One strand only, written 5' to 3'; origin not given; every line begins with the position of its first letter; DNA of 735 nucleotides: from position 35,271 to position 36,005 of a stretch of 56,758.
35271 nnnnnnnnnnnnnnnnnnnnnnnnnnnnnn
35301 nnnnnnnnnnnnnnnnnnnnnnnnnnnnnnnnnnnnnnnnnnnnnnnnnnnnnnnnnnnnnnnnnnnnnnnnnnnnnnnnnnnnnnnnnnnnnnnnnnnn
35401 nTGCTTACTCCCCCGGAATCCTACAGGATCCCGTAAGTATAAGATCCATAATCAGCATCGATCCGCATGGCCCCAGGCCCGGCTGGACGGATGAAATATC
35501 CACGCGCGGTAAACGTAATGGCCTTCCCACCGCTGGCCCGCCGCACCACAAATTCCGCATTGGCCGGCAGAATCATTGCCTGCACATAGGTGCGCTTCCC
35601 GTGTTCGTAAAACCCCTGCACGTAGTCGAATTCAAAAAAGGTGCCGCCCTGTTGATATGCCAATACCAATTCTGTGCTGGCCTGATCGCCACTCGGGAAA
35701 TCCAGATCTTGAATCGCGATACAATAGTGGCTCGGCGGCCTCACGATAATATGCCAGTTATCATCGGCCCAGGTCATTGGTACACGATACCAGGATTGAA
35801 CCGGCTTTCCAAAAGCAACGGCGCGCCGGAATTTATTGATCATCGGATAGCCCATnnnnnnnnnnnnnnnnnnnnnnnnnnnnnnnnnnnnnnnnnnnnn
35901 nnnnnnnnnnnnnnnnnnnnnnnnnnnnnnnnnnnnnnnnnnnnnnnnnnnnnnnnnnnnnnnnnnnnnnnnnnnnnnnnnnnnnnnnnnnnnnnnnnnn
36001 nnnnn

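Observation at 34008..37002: GT9 heptosyltransferase-like gene and LamG-like proteins embedded right behind the major capsid gene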

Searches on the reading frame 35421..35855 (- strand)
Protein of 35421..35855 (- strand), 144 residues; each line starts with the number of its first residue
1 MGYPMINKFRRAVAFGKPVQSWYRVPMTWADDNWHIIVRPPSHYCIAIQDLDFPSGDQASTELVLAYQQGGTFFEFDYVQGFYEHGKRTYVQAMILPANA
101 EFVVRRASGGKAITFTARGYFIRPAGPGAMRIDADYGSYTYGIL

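Call 3: search_protein_families(library=pfam, proteins=[window:35421-35855:-], max_evalue=0.1)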
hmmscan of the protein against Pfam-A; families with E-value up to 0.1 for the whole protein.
window:35421-35855:- (144 aa): 0 families

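Call 4: search_protein_families(library=phrogs, proteins=[window:35421-35855:-], max_evalue=0.01)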
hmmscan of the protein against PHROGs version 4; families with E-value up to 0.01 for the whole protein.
window:35421-35855:- (144 aa): 0 families

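Call 10: search_protein_families(library=ncbifam, proteins=[window:35421-35855:-], max_evalue=0.1)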
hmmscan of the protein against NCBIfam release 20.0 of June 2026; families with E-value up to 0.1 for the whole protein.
window:35421-35855:- (144 aa): 0 families

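Call 22: find_homologous_proteins(query=window:35421-35855:-, max_evalue=0.01)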
Query window:35421-35855:- (144 aa): 6 proteins with E <= 0.01 among 15 candidates.
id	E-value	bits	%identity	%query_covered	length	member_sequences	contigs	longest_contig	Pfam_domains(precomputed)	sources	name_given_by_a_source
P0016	1.9e-83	296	88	100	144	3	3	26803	-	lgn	-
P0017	5.0e-66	239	72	98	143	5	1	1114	-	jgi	jgi:hypothetical protein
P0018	1.8e-63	231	68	100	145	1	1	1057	-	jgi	jgi:hypothetical protein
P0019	4.2e-61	223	68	98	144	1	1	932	-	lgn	-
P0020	2.4e-58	214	64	99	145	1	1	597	-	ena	-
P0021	1.4e-48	183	59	99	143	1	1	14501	-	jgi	jgi:hypothetical protein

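Call 42: predict_structure(alignment_id=A2)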
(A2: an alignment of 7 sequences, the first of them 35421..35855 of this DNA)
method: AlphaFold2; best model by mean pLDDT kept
length: 144 residues; sequences in the alignment: 7
mean_pLDDT: 67.3   pTM: 0.65
mean pLDDT of the five models: 67.3, 65.3, 61.1, 56.8, 54.4
residues with pLDDT >= 90: 1; 70-90: 81; 50-70: 28; < 50: 34
segments of 3 or more residues with pLDDT < 50: 1-13, 84-86, 127-144
pLDDT, mean of each block of 10 residues (from residue 1): 35 59 79 87 81 64 84 82 54 75 83 79 60 36 28
secondary structure, 60 per line:
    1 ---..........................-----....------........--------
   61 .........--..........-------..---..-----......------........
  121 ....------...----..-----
elements in order: H4-15 E16-29 E35-38 E45-52 E61-69 E72-81 E101-106 E113-124 E131-133
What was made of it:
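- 35421..35855 (-): 144-aa jelly-roll protein. Its start overlaps the GT9 3' end by 16 nt, and a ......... ribosome-binding site sits inside GT9. Probable virion (decoration or cement-like) protein. AlphaFold2 pLDDT 67, beta-sandwich (call 42).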

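Call 45: fold_search(model_id=the predicted structure, library=pdb)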
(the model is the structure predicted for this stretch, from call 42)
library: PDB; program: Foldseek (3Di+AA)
matches with E <= 10: 1797; with E <= 0.001: 3
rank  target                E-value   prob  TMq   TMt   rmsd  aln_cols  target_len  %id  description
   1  7vmf_A                5.7e-04  1.00  0.42  0.56   4.2       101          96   12  Crystal structure of Arabidopsis thaliana HDT2 (released 2022-09-21)
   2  8k35_A                7.0e-04  1.00  0.41  0.09   9.1       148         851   11  Structure of the bacteriophage lambda tail tip complex (released 2023-11-15)
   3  7vmf_B                8.6e-04  1.00  0.45  0.62   4.0       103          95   13  Crystal structure of Arabidopsis thaliana HDT2 (released 2022-09-21)
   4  7dou_4                1.7e-03  1.00  0.51  0.57   3.7       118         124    7  Trimeric cement protein structure of Helicobacter pylori bacteriophage KHP40 (released 2021-10-27)
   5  7vrr_B                3.3e-03  1.00  0.39  0.54   4.7       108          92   14  Crystal structure of Arabidopsis thaliana HDT1 (released 2022-09-21)
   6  6i50                  3.6e-03  1.00  0.44  0.41   6.1       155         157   12  Structure of Eiger TNF from S. frugiperda (released 2019-08-14)
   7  1xb9_F                4.7e-03  1.00  0.44  0.55   4.5       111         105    8  The structure and function of Xenopus NO38-core, a histone chaperone in the nucleolus (released 2004-12-21)
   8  4dmi_C                4.7e-03  1.00  0.38  0.33   7.0       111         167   10  Crystal Structure of a Pentameric Capsid Protein Isolated from Metagenomic Phage Sequences (CASP) (released 2012-08-29)
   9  1xb9_J                4.9e-03  1.00  0.43  0.53   4.8       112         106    8  The structure and function of Xenopus NO38-core, a histone chaperone in the nucleolus (released 2004-12-21)
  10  7vrr_A                5.2e-03  1.00  0.42  0.57   4.6       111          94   14  Crystal structure of Arabidopsis thaliana HDT1 (released 2022-09-21)
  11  4e27_A                5.2e-03  1.00  0.38  0.34   7.1       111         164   10  Crystal Structure of a Pentameric Capsid Protein Isolated from Metagenomic Phage Sequences Solved by Iodide SAD Phasin (released 2013-03-27)
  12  4dmi_E                5.2e-03  1.00  0.37  0.33   7.2       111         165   11  Crystal Structure of a Pentameric Capsid Protein Isolated from Metagenomic Phage Sequences (CASP) (released 2012-08-29)
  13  5ehd_h                5.5e-03  1.00  0.43  0.54   4.8       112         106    8  Crystal structure of human nucleophosmin-core in complex with cytochrome c (released 2016-11-09)
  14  4e27_B                5.5e-03  0.99  0.38  0.37  10.9       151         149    9  Crystal Structure of a Pentameric Capsid Protein Isolated from Metagenomic Phage Sequences Solved by Iodide SAD Phasin (released 2013-03-27)
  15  4n8m_B                6.0e-03  1.00  0.46  0.57   4.4       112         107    9  Structural polymorphism in the N-terminal oligomerization domain of NPM1 (released 2014-03-12)
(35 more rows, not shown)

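Call 57: search_protein_representatives(alignment_id=A2)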
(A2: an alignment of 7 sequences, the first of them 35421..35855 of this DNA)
Query: 7 sequences, 145 profile positions. Proteins with E-value up to 0.001 (for the whole library): 9; up to 1e-10: 5; up to 1e-30: 2. The best 9 are listed.
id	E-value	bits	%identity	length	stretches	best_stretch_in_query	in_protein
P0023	3.3e-67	241.2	-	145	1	1-141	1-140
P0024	3.7e-37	143.8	-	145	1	1-138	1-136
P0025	2.3e-29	118.5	-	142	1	1-137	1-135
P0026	8.9e-13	64.7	-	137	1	7-125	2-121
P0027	2.9e-11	59.8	-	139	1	2-139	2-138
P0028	1.0e-06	45.1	-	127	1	1-124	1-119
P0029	1.9e-05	40.9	-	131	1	14-125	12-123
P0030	1.0e-04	38.6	-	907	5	84-135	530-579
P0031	5.5e-04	36.2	-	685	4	27-58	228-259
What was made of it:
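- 35421..35855 (-): The family is tiny: 9 representatives among 1.84 billion proteins (call 57).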

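Call 72: fold_search(model_id=the predicted structure, library=viral)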
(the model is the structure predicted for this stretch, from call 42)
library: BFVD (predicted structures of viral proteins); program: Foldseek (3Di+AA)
matches with E <= 10: 1884; with E <= 0.001: 32
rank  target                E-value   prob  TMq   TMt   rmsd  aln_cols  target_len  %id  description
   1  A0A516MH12            1.1e-05  1.00  0.52  0.65   3.5       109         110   14  (no name in the UniProt tables at hand)
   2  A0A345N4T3            3.3e-05  1.00  0.57  0.49   6.8       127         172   16  (no name in the UniProt tables at hand)
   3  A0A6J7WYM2            6.4e-05  1.00  0.56  0.26   3.6       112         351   12  Uncharacterized protein [uncultured Caudovirales phage]
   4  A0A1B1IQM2            8.8e-05  1.00  0.54  0.67   3.5       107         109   12  (no name in the UniProt tables at hand)
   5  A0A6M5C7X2            9.2e-05  1.00  0.51  0.63   3.7       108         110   12  (no name in the UniProt tables at hand)
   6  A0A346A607            1.1e-04  1.00  0.53  0.38   9.0       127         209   20  (no name in the UniProt tables at hand)
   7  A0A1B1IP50            1.3e-04  1.00  0.57  0.72   3.2       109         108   10  (no name in the UniProt tables at hand)
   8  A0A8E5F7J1            1.3e-04  1.00  0.48  0.55   4.7       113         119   12  (no name in the UniProt tables at hand)
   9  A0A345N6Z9            1.5e-04  1.00  0.54  0.54   4.9       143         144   17  (no name in the UniProt tables at hand)
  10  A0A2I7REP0            1.8e-04  1.00  0.53  0.23  16.2       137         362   12  Uncharacterized protein [Vibrio phage 1.169.O._10N.261.52.B1]
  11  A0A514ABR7            2.3e-04  1.00  0.47  0.46   7.0       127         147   10  (no name in the UniProt tables at hand)
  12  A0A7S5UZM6            3.3e-04  1.00  0.57  0.68   3.4       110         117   11  (no name in the UniProt tables at hand)
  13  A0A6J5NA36            3.7e-04  1.00  0.52  0.62   3.9       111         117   11  Uncharacterized protein [uncultured Caudovirales phage]
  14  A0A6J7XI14            4.8e-04  1.00  0.40  0.18   5.6       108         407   11  Tail fiber protein [uncultured Caudovirales phage]
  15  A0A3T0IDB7            5.0e-04  1.00  0.51  0.27   6.5       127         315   10  (no name in the UniProt tables at hand)
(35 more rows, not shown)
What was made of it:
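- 35421..35855 (-): Foldseek gives weak matches to the KHP40 trimeric cement protein, nucleoplasmin and TNF-like jelly rolls, and to small phage 'virion structural proteins' (calls 45, 72).
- Its fold resembles small virion or cement proteins (calls 45, 72).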
